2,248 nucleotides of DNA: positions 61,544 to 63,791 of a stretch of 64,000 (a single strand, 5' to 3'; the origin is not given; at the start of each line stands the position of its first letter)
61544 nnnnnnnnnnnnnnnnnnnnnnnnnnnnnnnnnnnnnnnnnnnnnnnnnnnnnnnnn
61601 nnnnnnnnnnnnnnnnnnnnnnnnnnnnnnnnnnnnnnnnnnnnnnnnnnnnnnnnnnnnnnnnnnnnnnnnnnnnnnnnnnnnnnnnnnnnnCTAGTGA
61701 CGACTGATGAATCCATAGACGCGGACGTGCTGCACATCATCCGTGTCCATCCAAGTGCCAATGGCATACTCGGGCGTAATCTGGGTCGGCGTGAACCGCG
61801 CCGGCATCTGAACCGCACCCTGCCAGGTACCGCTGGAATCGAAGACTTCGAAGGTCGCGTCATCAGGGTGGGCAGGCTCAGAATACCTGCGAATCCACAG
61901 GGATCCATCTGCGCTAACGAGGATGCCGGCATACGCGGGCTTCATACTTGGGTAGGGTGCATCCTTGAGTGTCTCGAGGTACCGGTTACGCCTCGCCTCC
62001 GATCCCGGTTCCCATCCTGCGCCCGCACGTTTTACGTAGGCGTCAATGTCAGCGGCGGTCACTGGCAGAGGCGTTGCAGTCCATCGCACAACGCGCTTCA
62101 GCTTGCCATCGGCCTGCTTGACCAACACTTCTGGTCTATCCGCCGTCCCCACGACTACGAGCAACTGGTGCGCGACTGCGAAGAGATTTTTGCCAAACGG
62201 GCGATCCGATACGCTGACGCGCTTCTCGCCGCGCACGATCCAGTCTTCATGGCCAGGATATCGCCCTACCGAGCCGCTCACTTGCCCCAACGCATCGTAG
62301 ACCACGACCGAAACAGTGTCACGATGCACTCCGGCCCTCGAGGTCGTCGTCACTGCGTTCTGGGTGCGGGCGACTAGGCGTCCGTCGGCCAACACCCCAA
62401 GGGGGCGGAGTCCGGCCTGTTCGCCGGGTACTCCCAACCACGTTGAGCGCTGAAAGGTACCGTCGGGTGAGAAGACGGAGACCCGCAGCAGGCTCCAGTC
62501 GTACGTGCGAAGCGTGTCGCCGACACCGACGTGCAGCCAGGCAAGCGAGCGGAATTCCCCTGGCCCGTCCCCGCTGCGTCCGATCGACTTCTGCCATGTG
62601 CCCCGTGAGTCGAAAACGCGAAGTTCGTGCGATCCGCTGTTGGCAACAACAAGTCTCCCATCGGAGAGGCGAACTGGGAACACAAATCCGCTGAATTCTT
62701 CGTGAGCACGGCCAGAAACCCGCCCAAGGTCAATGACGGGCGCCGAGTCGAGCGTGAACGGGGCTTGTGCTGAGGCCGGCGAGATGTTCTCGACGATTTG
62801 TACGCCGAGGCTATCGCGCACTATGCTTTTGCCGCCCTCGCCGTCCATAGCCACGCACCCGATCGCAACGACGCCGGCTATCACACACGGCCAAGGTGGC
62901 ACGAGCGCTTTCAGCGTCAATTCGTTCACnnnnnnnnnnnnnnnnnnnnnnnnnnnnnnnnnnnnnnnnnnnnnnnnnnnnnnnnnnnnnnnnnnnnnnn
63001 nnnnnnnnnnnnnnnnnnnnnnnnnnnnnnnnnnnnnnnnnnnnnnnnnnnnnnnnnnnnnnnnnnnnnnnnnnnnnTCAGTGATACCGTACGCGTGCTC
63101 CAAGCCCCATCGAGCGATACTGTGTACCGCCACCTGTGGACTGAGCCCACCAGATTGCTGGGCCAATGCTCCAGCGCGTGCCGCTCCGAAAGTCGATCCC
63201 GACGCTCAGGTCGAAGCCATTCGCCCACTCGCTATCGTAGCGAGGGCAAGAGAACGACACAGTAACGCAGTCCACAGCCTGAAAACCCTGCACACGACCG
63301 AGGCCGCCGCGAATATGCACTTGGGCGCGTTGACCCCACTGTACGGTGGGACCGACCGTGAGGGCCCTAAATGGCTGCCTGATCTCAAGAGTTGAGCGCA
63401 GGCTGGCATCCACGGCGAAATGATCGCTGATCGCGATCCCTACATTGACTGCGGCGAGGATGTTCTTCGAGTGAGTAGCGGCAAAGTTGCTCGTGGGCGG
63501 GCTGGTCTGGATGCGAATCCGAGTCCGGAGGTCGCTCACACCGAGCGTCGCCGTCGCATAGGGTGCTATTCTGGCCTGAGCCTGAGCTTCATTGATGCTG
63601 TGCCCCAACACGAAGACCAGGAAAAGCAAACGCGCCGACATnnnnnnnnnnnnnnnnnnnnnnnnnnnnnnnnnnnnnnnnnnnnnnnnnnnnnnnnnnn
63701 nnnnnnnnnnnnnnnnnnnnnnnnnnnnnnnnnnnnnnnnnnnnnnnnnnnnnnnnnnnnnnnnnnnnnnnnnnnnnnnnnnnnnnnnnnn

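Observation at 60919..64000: Integron-type gene-cassette array abutting tRNA-Val, with no integrase in the window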

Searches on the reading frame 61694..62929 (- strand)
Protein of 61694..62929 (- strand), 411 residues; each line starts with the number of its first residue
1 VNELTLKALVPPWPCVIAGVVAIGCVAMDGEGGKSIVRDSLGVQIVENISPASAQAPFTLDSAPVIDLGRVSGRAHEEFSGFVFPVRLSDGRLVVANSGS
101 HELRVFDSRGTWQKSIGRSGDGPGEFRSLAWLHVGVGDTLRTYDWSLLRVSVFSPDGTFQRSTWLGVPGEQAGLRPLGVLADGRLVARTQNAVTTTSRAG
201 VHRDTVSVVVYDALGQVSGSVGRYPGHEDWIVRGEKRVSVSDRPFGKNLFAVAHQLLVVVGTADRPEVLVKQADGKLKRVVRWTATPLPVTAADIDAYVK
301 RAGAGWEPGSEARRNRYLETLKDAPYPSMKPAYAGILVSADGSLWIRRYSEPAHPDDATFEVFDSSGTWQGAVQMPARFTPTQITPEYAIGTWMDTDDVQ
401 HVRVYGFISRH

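Call 10: find_encoding_contigs(protein=window:61694-62929:-, flank=10000, max_places=6)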
Protein window:61694-62929:- (411 aa): no gene with exactly this product is on record in the collection.

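Call 22: search_protein_families(library=ncbifam, proteins=[window:61694-62929:-], max_evalue=0.01)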
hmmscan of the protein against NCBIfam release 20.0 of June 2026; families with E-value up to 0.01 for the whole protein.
window:61694-62929:- (411 aa): 1 family
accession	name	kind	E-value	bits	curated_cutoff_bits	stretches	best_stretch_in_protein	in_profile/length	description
NF035926.1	scyF_NHL_VPEP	equivalog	0.00075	18.7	350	1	100-162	75-138/376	scytonemin biosynthesis PEP-CTERM protein ScyF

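Call 23: search_protein_families(library=pfam, proteins=[window:61694-62929:-], max_evalue=0.01)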
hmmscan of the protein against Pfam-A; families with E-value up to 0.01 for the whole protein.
window:61694-62929:- (411 aa): 1 family
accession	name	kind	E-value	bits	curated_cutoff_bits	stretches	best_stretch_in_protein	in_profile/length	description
PF17170.10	DUF5128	-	2.5e-06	27.4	22.9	1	86-132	49-95/321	6-bladed beta-propeller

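Call 37: search_protein_families(library=padloc, proteins=[window:61694-62929:-], max_evalue=0.01)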
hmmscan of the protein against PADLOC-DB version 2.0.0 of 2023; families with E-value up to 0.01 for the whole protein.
window:61694-62929:- (411 aa): 0 families

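Call 87: search_solved_structures(query=window:61694-62929:-, max_evalue=1)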
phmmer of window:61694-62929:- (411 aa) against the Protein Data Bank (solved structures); distinct sequences matched with E-value up to 1: 11.
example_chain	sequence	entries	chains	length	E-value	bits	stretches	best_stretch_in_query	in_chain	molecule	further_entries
6d69_A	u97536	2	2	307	1.5e-18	70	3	70-163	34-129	NHL Repeat Region of D. melanogaster Thin | Thin, isoform D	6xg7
7qrw_A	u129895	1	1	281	7.3e-15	57.9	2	72-183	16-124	Isoform 4 of Tripartite motif-containing protein 3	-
7qrv_A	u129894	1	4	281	1.4e-14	57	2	72-187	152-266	Tripartite motif-containing protein 2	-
7b96_A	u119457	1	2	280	1.6e-14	56.7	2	72-187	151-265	Isoform 2 of Tripartite motif-containing protein 2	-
7b2r_A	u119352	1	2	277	1.7e-14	56.6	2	72-187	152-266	Tripartite motif-containing protein 2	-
7qrx_A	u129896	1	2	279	7.9e-10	41.3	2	91-161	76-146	E3 ubiquitin-protein ligase TRIM71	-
9jur_A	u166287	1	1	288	9.5e-10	41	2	91-161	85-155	E3 ubiquitin-protein ligase TRIM71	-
6fpt_A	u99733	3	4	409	1.3e-09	40.6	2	89-161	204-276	E3 ubiquitin-protein ligase TRIM71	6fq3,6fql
8j72_A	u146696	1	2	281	1.6e-09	40.3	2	91-161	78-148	E3 ubiquitin-protein ligase TRIM71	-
4raa_A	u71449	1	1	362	0.26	13.2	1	89-131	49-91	Putative exported protein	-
7nyq_A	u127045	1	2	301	0.72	11.8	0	90-187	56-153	Meiotic P26, isoform C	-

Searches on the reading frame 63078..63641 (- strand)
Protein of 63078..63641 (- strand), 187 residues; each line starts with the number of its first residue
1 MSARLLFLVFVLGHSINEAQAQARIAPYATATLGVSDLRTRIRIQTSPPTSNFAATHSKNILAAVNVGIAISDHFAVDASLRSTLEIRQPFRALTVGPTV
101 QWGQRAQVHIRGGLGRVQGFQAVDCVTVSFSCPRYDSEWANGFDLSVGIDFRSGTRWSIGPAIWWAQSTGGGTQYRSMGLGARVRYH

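Call 11: find_encoding_contigs(protein=window:63078-63641:-, flank=10000, max_places=6)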
Protein window:63078-63641:- (187 aa): 1 contig read that carries it; 1 place shown.
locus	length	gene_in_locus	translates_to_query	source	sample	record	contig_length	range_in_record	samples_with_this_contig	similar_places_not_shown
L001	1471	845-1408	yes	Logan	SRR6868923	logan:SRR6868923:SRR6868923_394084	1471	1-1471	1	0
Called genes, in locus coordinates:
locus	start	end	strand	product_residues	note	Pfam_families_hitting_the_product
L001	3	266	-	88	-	?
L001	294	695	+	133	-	PF11746:DUF3303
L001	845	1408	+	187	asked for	-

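Call 22: search_protein_families(library=ncbifam, proteins=[L001:225-695:+, window:63078-63641:-], max_evalue=0.01)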
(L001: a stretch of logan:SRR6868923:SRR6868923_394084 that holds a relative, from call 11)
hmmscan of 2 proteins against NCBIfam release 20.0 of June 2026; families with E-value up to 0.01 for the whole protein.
L001:225-695:+ (156 aa): 0 families

window:63078-63641:- (187 aa): 0 families

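Call 23: search_protein_families(library=pfam, proteins=[L001:225-695:+, window:63078-63641:-], max_evalue=0.01)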
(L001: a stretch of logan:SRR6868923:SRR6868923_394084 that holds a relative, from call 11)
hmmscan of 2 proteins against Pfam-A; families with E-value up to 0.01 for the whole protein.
L001:225-695:+ (156 aa): 1 family
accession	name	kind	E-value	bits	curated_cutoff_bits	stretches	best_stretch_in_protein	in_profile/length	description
PF11746.14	DUF3303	-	2.3e-25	88.9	21.2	1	67-151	3-89/92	Domain of unknown function (DUF3303)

window:63078-63641:- (187 aa): 1 family
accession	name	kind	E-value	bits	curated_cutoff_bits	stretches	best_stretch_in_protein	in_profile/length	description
PF13505.12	OMP_b-brl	-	0.0028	18.3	28.7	0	8-160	3-147/175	Outer membrane protein beta-barrel domain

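Call 36: find_related_loci(query=window:63078-63641:-, collection=metagenome_contigs, flank=10000)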
Query window:63078-63641:- (187 aa) in metagenome_contigs; peptide patterns used: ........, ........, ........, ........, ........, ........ (x = any residue, [..] = any of these).
185 stretches matched a pattern, but none encodes a relative of the query by tblastn (E <= 1e-3).

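Call 37: search_protein_families(library=padloc, proteins=[L001:225-695:+, window:63078-63641:-], max_evalue=0.01)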
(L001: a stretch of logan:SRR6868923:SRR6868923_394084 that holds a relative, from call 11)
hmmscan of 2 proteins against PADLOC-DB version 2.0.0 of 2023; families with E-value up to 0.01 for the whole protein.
L001:225-695:+ (156 aa): 0 families

window:63078-63641:- (187 aa): 0 families

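Call 86: search_solved_structures(query=window:63078-63641:-, max_evalue=1)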
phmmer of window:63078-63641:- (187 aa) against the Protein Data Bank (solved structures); distinct sequences matched with E-value up to 1: 0.

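Call 88: search_solved_structures(query=L001:225-695:+, max_evalue=1)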
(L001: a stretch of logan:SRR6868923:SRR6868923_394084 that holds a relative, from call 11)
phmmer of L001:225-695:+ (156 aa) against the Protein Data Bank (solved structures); distinct sequences matched with E-value up to 1: 1.
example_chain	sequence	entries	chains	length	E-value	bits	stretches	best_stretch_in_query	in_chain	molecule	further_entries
3wec_A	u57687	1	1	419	0.33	13.9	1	76-116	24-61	Cytochrome P450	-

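Call 93: search_protein_representatives(protein=window:63078-63641:-)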
Query: 187 residues. Proteins with E-value up to 0.001 (for the whole library): 32; up to 1e-10: 16; up to 1e-30: 6. The best 32 are listed.
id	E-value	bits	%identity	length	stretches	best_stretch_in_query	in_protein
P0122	1.1e-69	250.2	60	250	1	1-186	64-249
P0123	1.8e-66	239.7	60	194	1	6-186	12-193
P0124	7.5e-42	159.4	51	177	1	6-187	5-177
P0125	2.6e-35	138.1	43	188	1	19-186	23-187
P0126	9.6e-34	133.0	61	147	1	1-115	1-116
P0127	6.0e-31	123.9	45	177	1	5-185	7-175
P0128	5.0e-30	120.9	38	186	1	17-186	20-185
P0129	1.4e-27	112.9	43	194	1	5-186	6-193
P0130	6.1e-22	94.5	36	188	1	5-185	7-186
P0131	9.4e-22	93.9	34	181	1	17-183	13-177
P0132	3.5e-20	88.8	34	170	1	19-186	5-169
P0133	6.0e-17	78.3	34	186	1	20-183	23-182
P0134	5.4e-16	75.2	31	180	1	21-184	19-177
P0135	2.2e-15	73.2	31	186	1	20-184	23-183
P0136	1.0e-13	67.7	32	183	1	15-182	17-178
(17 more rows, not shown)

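Call 96: search_protein_families(library=pfam, alignment_id=A2, max_evalue=0.01)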
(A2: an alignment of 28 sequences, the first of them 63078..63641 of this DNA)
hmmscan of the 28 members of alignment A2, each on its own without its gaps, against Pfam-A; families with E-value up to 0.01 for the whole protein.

A. member 1, window:63078-63641:- (187 aa): 1 family
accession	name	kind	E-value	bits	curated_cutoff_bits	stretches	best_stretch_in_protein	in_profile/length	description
PF13505.12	OMP_b-brl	-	0.0028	18.3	28.7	0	8-160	3-147/175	Outer membrane protein beta-barrel domain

B. families by the number of members that match (of 28 scanned): 2 families
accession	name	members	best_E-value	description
PF13505.12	OMP_b-brl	6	1.6e-06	Outer membrane protein beta-barrel domain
PF13609.12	Porin_4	1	0.0053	Gram-negative porin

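Call 98: find_encoding_contigs(protein=P0123, flank=3000, max_places=3)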
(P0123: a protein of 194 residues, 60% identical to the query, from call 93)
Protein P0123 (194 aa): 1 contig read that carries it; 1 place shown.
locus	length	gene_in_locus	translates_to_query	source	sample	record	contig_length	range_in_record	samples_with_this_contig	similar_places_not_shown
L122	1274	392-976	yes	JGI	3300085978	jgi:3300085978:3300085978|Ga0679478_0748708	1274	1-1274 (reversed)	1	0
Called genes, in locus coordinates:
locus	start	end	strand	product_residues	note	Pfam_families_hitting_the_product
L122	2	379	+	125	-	?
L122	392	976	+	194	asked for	-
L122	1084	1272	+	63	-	?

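Call 100: predict_structure(alignment_id=A2)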
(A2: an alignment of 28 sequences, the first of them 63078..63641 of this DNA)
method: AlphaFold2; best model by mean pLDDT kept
length: 187 residues; sequences in the alignment: 28
mean_pLDDT: 91.2   pTM: 0.79
mean pLDDT of the five models: 91.2, 91.2, 90.9, 89.8, 88.3
residues with pLDDT >= 90: 135; 70-90: 38; 50-70: 13; < 50: 1
segments of 3 or more residues with pLDDT < 50: none
pLDDT, mean of each block of 10 residues (from residue 1): 75 57 83 98 86 92 98 97 93 98 96 98 86 93 99 96 98 96 97
secondary structure, 60 per line:
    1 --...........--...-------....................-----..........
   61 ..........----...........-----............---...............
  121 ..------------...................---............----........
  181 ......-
elements in order: H3-13 E26-45 E51-70 E75-85 E91-102 E106-122 E135-153 E157-168 E173-186

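Call 102: fold_search(model_id=the predicted structure, library=pdb)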
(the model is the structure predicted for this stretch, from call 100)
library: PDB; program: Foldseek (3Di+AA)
matches with E <= 10: 935; with E <= 0.001: 48
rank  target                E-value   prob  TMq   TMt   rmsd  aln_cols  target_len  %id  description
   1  3qrc_A                3.7e-07  1.00  0.53  0.62   4.7       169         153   12  The crystal structure of Ail, the attachment invasion locus protein of Yersinia pestis, in complex with the heparin an (released 2011-11-23)
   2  3qrc_B                4.1e-07  1.00  0.53  0.62   4.7       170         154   12  The crystal structure of Ail, the attachment invasion locus protein of Yersinia pestis, in complex with the heparin an (released 2011-11-23)
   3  9a2m_MODEL_1_A        5.1e-07  1.00  0.62  0.35   6.0       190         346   12  Model of E. coli OmpA by in-cell photo-crosslinking MS and deep learning (released 2023-02-24)
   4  3qra                  1.3e-06  1.00  0.52  0.61   4.5       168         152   12  The crystal structure of Ail, the attachment invasion locus protein of Yersinia pestis (released 2011-11-23)
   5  1p4t                  1.7e-06  1.00  0.57  0.67   5.0       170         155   10  Crystal structure of Neisserial surface protein A (NspA) (released 2003-07-22)
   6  2n2l_MODEL_1_A        1.7e-06  1.00  0.47  0.54   7.2       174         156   11  NMR structure of yersinia pestis ail (attachment invasion locus) in decylphosphocholine micelles calculated wi (released 2015-07-22)
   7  9fzd_A                1.9e-06  1.00  0.57  0.60   6.1       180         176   12  Structure of OmpA-long in complex with nanobody Nb39 (released 2024-07-17)
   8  9fzc_A                3.1e-06  1.00  0.65  0.70   5.7       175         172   12  Structure of OmpA-short in complex with nanobody Nb01 (released 2024-07-17)
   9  9nh2_A                6.2e-06  1.00  0.56  0.48   7.7       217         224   11  In situ cryo-EM structure of porin III of the Legionella Dot/Icm T4SS machine (released 2025-09-17)
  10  1bxw                  1.1e-05  1.00  0.52  0.56   7.4       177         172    8  OUTER MEMBRANE PROTEIN A (OMPA) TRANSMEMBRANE DOMAIN (released 1998-10-14)
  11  1qjp                  1.3e-05  1.00  0.54  0.71   6.0       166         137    9  HIGH RESOLUTION STRUCTURE OF THE OUTER MEMBRANE PROTEIN A (OMPA) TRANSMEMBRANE DOMAIN (released 2000-06-30)
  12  4rlc                  2.4e-05  1.00  0.50  0.68   6.0       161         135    7  Crystal structure of the N-terminal beta-barrel domain of Pseudomonas aeruginosa OprF (released 2015-04-22)
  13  1qj9                  2.7e-05  1.00  0.47  0.56   5.4       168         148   14  CRYSTAL STRUCTURE OF THE OUTER MEMBRANE PROTEIN OMPX FROM ESCHERICHIA COLI (released 1999-10-06)
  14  2mnh_MODEL_1_A        3.3e-05  1.00  0.43  0.51   6.7       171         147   16  Refined structure of outer membrane protein x in nanodisc by measuring residual dipolar couplings (released 2015-03-18)
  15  2x55                  4.4e-05  1.00  0.58  0.42   6.8       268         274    6  Yersinia Pestis Plasminogen Activator Pla (Native) (released 2010-07-28)
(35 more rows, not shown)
